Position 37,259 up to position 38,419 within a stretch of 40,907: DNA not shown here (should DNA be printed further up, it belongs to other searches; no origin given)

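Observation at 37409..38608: Membrane-anchored HIRAN-like / TM2-domain protein in the repressor-to-integrase block: candidate undescribed prophage exclusion or defence factor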

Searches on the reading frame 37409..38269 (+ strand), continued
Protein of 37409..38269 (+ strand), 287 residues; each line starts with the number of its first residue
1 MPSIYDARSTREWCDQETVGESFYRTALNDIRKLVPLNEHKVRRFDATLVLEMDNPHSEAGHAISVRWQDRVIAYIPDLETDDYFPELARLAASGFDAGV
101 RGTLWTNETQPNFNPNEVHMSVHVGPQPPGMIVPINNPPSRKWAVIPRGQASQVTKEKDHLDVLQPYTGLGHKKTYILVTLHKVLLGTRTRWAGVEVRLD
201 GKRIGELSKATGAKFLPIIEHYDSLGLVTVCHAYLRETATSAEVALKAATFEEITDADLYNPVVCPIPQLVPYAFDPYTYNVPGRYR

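Call 58: fold_search(model_id=the predicted structure, library=viral)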
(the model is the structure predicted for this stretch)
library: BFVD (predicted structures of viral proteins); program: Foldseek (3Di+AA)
matches with E <= 10: 649; with E <= 0.001: 2
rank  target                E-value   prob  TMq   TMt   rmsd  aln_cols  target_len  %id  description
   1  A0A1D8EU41            2.4e-17  1.00  0.59  0.35   5.4       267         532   20  DNA binding domain protein [Propionibacterium phage E6]
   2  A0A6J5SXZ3            8.0e-06  1.00  0.33  0.52   2.9       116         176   19  HIRAN domain containing protein [uncultured Caudovirales phage]
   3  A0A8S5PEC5            9.4e-03  0.99  0.26  0.37   4.8       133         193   14  Glycine rich protein family [Siphoviridae sp. ct0UO21]
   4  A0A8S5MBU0            6.1e-02  0.51  0.20  0.27  17.6       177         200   12  Uncharacterized protein [Myoviridae sp. ct9Fw19]
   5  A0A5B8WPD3            6.1e-02  0.04  0.10  0.07  19.6       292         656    8  Minor tail protein [Arthrobacter phage Qui]
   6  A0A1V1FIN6            8.1e-02  0.05  0.10  0.09  21.3       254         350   10  Uncharacterized protein [Azobacteroides phage ProJPt-Bp1]
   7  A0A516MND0            9.6e-02  0.75  0.20  0.40  11.3       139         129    7  (no name in the UniProt tables at hand)
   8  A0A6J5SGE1            9.6e-02  0.54  0.17  0.25   6.3        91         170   14  Uncharacterized protein [uncultured Caudovirales phage]
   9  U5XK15                9.6e-02  0.08  0.13  0.05  18.5       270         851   10  (no name in the UniProt tables at hand)
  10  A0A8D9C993            9.6e-02  0.04  0.12  0.13  18.6       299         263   11  Uncharacterized protein [uncultured marine phage]
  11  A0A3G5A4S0            9.6e-02  0.04  0.10  0.10  18.7       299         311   10  Uncharacterized protein [Homavirus sp.]
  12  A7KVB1                1.1e-01  0.18  0.16  0.05  16.0       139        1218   17  (no name in the UniProt tables at hand)
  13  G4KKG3                1.2e-01  0.04  0.09  0.10  20.0       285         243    7  (no name in the UniProt tables at hand)
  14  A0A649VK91            1.3e-01  0.02  0.08  0.06  22.9       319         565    8  (no name in the UniProt tables at hand)
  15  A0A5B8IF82            1.4e-01  0.07  0.14  0.09  15.4       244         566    8  Uncharacterized protein [Mimiviridae sp. ChoanoV1]
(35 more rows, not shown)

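Call 59: get_annotated_region(hit=H6, flank=6000)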
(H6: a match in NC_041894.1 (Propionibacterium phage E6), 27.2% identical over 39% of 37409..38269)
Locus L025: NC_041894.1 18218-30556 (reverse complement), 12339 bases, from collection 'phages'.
description: Propionibacterium phage E6, complete genome.
organism: Propionibacterium phage E6 (NCBI taxid 1897536)
taxonomy: Viruses; Duplodnaviria; Heunggongvirae; Uroviricota; Caudoviricetes; Doucettevirus; Doucettevirus E6
host: Propionibacterium freudenreichii TL110; source: Emmental french cheese; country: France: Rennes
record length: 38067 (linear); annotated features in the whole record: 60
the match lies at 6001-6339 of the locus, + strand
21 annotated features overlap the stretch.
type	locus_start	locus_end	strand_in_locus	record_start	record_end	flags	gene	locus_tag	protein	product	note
CDS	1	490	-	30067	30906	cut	42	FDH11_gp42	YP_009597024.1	RecT-like ssDNA annealing protein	-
CDS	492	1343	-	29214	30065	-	41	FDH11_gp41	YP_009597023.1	RecE-like protein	-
CDS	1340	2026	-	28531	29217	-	40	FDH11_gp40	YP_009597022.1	hypothetical protein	-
CDS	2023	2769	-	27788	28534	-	39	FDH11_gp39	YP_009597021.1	hypothetical protein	-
CDS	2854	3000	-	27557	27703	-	38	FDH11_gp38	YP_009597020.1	hypothetical protein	-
CDS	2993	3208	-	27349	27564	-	37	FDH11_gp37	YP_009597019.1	hypothetical protein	-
CDS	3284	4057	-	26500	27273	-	36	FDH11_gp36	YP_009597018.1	anti-repressor Ant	antirepressor, P22 ANT-like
CDS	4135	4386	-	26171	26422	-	35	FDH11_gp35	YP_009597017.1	transcriptional repressor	-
CDS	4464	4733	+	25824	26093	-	34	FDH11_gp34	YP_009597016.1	transcriptional repressor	-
CDS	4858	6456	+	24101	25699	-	33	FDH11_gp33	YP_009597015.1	DNA binding domain protein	-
CDS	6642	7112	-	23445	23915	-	32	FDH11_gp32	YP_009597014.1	anti-repressor Ant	antirepressor, P22 ANT-like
CDS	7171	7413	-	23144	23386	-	31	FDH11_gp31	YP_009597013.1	HTH DNA binding domain protein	-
CDS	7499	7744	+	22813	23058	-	30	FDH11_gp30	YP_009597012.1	immunity repressor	-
CDS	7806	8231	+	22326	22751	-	29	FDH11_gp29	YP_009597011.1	hypothetical protein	-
CDS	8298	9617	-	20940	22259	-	28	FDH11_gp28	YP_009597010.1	site-specific integrase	integrase (Y-Int)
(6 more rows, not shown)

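Call 64: find_encoding_contigs(protein=P0098, flank=6000, max_places=2)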
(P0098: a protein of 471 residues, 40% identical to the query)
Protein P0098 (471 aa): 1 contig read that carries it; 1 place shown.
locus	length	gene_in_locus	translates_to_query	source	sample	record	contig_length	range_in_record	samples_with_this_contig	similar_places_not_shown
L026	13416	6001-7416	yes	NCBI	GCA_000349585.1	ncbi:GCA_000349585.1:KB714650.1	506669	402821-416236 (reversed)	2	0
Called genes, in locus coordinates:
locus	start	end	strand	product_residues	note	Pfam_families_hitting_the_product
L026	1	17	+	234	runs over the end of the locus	-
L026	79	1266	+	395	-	PF00149:Metallophos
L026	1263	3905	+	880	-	PF02463:SMC_N, PF13175:AAA_15 (weak), PF13476:AAA_23, PF13555:AAA_29 (weak)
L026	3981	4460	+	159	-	PF22381:Staph_reg_Sar_Rot (faint), PF13412:HTH_24 (faint), PF01047:MarR (weak), PF12802:MarR_2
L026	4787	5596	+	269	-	-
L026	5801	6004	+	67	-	-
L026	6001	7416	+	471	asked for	PF08797:HIRAN (weak)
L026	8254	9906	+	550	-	PF03485:Arg_tRNA_synt_N, PF09334:tRNA-synt_1g (faint), PF00750:tRNA-synt_1d, PF00133:tRNA-synt_1 (weak), PF05746:DALR_1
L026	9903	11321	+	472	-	PF00278:Orn_DAP_Arg_deC, PF02784:Orn_Arg_deC_N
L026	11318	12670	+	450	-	PF03447:NAD_binding_3, PF00742:Homoserine_dh, PF01842:ACT (weak)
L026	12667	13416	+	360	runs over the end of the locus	PF00291:PALP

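Call 65: find_encoding_contigs(protein=P0111, flank=6000, max_places=2)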
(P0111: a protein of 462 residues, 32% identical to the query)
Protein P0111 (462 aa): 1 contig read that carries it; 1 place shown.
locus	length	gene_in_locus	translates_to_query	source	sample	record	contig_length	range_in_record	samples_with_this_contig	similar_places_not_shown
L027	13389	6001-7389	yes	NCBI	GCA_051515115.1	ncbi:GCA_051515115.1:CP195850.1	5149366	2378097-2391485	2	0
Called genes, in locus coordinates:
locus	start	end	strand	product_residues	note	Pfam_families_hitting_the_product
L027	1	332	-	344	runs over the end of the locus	PF00005:ABC_tran, PF13304:AAA_21 (faint)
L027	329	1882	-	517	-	PF00171:Aldedh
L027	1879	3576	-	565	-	PF00732:GMC_oxred_N, PF05199:GMC_oxred_C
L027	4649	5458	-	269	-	PF01047:MarR (weak), PF02082:Rrf2 (faint), PF09339:HTH_IclR, PF25213:HVO_A0261_N (faint), PF01978:TrmB (faint), PF01614:IclR_C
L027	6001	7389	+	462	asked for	PF08797:HIRAN (weak)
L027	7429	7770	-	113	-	-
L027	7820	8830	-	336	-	PF00248:Aldo_ket_red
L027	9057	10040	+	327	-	PF00248:Aldo_ket_red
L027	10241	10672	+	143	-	-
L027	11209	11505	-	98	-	-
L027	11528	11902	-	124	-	-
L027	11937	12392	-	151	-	PF00226:DnaJ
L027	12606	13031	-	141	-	PF00011:HSP20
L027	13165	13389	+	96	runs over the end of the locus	PF13411:MerR_1, PF00376:MerR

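Call 66: find_encoding_contigs(protein=P0152, flank=6000, max_places=2)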
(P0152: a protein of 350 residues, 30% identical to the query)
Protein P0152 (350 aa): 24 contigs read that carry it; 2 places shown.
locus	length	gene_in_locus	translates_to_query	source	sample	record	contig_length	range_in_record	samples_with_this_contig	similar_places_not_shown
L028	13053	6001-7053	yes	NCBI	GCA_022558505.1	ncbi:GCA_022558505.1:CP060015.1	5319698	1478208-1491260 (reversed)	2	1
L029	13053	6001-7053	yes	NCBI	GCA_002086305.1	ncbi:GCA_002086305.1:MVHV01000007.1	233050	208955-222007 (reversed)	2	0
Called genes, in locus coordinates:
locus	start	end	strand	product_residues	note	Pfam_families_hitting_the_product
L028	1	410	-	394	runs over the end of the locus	-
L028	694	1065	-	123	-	-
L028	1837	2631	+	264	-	-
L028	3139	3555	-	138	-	-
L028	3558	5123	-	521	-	-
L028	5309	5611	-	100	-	-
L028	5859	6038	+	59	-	-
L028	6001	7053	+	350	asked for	PF10708:DUF2510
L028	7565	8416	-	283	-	PF11716:MDMPI_N, PF12867:DinB_2 (weak), PF07398:MDMPI_C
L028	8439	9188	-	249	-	PF00892:EamA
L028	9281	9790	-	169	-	PF01668:SmpB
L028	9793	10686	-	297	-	PF18075:FtsX_ECD, PF02687:FtsX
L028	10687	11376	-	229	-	PF00005:ABC_tran, PF13304:AAA_21 (weak)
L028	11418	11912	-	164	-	-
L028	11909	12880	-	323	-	PF00924:MS_channel_2nd, PF21082:MS_channel_3rd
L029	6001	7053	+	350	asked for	PF10708:DUF2510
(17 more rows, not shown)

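Call 77: search_protein_families(library=phrogs, proteins=[P0098, P0111, L025:4858-6453:+, P0122], max_evalue=0.01)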
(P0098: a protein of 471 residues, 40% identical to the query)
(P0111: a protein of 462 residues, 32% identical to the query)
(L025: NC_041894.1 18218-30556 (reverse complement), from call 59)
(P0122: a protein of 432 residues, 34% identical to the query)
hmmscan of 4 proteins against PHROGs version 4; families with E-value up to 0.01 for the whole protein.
P0098 (471 aa): 4 families
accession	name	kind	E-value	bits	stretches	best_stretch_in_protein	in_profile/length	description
phrog_27141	-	unknown function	0.00032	21.7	1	52-85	35-69/139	-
phrog_4721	-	unknown function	0.00082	19.7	1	42-82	204-245/304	-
phrog_18569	-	unknown function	0.0016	19.5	0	52-104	29-78/95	-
phrog_8043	-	unknown function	0.0041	17.8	1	46-84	57-96/172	-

P0111 (462 aa): 4 families
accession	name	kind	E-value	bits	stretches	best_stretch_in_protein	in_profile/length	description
phrog_27141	-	unknown function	2e-05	25.6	1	226-306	31-105/139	-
phrog_18569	-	unknown function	7e-05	23.9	1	231-283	30-79/95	-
phrog_4721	-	unknown function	0.0055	16.9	0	227-260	212-245/304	-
phrog_6600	-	unknown function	0.0067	16.8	0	231-274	200-247/285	-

L025:4858-6453:+ (532 aa): 1 family
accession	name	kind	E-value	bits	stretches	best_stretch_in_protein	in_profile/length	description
phrog_18569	-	unknown function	0.0015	19.7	1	135-192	7-66/95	-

P0122 (432 aa): 6 families
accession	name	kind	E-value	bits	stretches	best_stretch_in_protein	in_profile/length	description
phrog_8043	-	unknown function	3.4e-06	27.8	1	139-179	66-106/172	-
phrog_18569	-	unknown function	1.3e-05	26.3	1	133-179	25-72/95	-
phrog_4721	-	unknown function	2.9e-05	24.5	1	139-177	217-255/304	-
phrog_27141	-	unknown function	4.7e-05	24.4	1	136-171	34-70/139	-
phrog_21924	-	unknown function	0.00031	21.9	1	8-48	5-45/132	-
phrog_6600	-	unknown function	0.0088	16.4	0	136-182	198-248/285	-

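Call 86: find_encoding_contigs(protein=P0069, flank=6000, max_places=2)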
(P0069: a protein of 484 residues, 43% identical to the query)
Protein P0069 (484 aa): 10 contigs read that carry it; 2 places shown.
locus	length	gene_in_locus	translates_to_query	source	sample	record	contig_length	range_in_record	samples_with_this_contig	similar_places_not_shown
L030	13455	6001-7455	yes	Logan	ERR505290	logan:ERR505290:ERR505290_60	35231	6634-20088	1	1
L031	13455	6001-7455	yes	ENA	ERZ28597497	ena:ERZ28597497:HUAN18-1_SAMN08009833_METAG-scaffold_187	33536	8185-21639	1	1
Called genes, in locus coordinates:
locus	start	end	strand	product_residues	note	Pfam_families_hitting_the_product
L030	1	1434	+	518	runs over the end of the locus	PF12161:HsdM_N, PF02384:N6_Mtase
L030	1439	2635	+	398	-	-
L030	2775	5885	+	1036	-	PF04313:HSDR_N, PF00270:DEAD, PF04851:ResIII, PF18766:SWI2_SNF2, PF22679:T1R_D3-like, PF12008:EcoR124_C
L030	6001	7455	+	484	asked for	-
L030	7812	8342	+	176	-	-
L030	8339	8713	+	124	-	PF12823:DUF3817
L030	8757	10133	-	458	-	PF01546:Peptidase_M20, PF07687:M20_dimer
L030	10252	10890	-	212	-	PF01725:Ham1p_like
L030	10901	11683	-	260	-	PF01138:RNase_PH, PF03725:RNase_PH_C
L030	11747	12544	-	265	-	PF23023:Anti-Pycsar_Apyc1 (weak), PF00753:Lactamase_B (faint), PF12706:Lactamase_B_2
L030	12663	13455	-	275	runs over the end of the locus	PF01177:Asp_Glu_race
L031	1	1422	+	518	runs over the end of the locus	PF12161:HsdM_N, PF02384:N6_Mtase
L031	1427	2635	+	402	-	-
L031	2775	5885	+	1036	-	PF04313:HSDR_N, PF00270:DEAD, PF04851:ResIII, PF18766:SWI2_SNF2, PF22679:T1R_D3-like, PF12008:EcoR124_C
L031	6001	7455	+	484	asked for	-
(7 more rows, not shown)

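Call 87: find_encoding_contigs(protein=P0114, flank=6000, max_places=2)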
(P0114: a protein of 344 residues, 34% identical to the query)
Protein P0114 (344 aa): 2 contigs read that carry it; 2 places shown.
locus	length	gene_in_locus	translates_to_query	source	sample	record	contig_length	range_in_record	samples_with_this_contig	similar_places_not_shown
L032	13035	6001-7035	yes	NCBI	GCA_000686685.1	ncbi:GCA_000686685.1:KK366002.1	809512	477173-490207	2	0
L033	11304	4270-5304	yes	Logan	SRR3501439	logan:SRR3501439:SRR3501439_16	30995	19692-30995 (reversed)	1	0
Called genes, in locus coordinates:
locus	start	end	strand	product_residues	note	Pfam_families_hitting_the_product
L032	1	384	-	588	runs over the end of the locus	PF10592:AIPR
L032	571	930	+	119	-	-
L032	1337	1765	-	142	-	-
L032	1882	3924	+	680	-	PF07693:KAP_NTPase, PF13191:AAA_16 (weak), PF25199:nSTAND_NTPase5 (faint)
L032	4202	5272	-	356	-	PF11238:DUF3039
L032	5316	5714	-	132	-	PF12728:HTH_17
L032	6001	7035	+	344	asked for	PF08797:HIRAN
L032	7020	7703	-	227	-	PF01609:DDE_Tnp_1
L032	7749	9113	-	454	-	PF00772:DnaB, PF03796:DnaB_C, PF13481:AAA_25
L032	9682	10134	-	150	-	PF01281:Ribosomal_L9_N, PF03948:Ribosomal_L9_C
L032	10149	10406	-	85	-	PF01084:Ribosomal_S18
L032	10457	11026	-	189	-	PF00436:SSB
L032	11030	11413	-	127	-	PF01250:Ribosomal_S6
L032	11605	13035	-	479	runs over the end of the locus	PF01743:PolyA_pol, PF12627:PolyA_pol_RNAbd, PF01966:HD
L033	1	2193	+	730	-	?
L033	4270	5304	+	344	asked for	PF08797:HIRAN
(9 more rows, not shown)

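Call 92: find_encoding_contigs(protein=P0105, flank=7000, max_places=2)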
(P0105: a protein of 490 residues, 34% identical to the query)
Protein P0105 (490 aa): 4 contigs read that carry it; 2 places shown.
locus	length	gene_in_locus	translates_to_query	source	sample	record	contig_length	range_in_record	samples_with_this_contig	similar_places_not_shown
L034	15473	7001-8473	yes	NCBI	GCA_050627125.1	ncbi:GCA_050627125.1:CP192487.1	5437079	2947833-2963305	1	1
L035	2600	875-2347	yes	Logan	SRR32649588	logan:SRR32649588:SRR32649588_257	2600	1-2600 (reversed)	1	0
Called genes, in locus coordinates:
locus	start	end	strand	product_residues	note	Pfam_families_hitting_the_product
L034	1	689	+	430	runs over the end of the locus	PF07690:MFS_1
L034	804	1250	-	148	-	PF21597:TetR_C_43, PF17938:TetR_C_29 (weak)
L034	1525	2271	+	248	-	PF03807:F420_oxidored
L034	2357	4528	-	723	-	PF14742:GDE_N_bis, PF06202:GDE_C (weak), PF22422:MGH1-like_GH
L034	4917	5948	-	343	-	PF13830:DUF4192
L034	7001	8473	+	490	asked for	PF08797:HIRAN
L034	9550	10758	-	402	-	PF16289:PIN_12, PF18476:PIN_8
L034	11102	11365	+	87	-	PF13517:FG-GAP_3 (faint)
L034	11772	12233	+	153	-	-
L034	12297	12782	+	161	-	-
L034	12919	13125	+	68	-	-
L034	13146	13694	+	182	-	-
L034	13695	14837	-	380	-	PF11795:DUF3322, PF09983:JetD_C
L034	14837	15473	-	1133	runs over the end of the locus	PF00005:ABC_tran (faint), PF13555:AAA_29, PF13558:SbcC_Walker_B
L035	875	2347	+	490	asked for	PF08797:HIRAN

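Call 93: find_encoding_contigs(protein=P0142, flank=7000, max_places=2)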
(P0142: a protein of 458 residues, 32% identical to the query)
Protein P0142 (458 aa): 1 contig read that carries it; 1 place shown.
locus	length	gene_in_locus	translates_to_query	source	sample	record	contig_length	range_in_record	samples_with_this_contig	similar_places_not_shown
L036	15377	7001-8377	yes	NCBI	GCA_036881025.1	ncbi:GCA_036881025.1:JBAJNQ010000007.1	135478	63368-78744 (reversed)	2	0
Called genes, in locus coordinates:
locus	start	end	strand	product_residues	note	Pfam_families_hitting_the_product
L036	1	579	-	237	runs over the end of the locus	-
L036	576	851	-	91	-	PF02467:Whib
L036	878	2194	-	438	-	PF02195:ParB_N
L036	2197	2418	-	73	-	-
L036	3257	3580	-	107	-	-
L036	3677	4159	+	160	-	-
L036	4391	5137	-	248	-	-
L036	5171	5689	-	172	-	-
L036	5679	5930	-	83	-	-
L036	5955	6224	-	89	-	PF01381:HTH_3, PF12844:HTH_19 (weak), PF13560:HTH_31 (weak)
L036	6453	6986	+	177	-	-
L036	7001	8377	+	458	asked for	PF08797:HIRAN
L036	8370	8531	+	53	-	-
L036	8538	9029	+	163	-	-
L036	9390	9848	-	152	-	PF04343:DUF488, PF22751:DUF488-N3a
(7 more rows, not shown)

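Call 99: search_dna_similar(query=L025:4858-6453:+, collection=phages, mode=protein, max_evalue=0.001, max_rows=30)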
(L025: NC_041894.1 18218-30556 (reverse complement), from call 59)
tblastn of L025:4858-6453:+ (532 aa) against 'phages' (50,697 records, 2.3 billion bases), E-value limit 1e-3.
Records with a match: 2; places in all: 2; records where one place covers at least 80% of the query: 2.
Best place of each record, by identity: >=99% 2.
By first word of the organism name: Propionibacterium 2.
By host as written in the record: Propionibacterium freudenreichii TL110 2.
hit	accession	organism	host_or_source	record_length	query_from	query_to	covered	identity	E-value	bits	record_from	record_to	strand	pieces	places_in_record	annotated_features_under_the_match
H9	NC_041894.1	Propionibacterium phage E6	Propionibacterium freudenreichii TL110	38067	1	532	100%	100.0%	0e+0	936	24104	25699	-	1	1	33: DNA binding domain protein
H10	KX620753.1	Propionibacterium phage E6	Propionibacterium freudenreichii TL110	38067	1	532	100%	100.0%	0e+0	936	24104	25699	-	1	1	33: DNA binding domain protein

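Call 100: search_dna_similar(query=P0113, collection=phages, mode=protein, max_evalue=0.01, max_rows=30)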
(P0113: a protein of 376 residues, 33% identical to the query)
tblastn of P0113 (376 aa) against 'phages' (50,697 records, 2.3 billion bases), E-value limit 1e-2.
Records with a match: 2; places in all: 2; records where one place covers at least 80% of the query: 0.
Best place of each record, by identity: <60% 2.
By first word of the organism name: Xanthomonas 2.
By host as written in the record: Xanthomonas translucens pv. translucens (DSM 18974) 2.
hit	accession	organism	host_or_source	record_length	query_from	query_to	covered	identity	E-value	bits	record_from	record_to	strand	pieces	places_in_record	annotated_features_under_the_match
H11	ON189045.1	Xanthomonas phage Elanor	Xanthomonas translucens pv. translucens ...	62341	127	202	20%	41.6%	2e-3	47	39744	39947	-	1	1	hypothetical protein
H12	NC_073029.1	Xanthomonas phage Elanor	Xanthomonas translucens pv. translucens ...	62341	127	202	20%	41.6%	2e-3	47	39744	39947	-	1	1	hypothetical protein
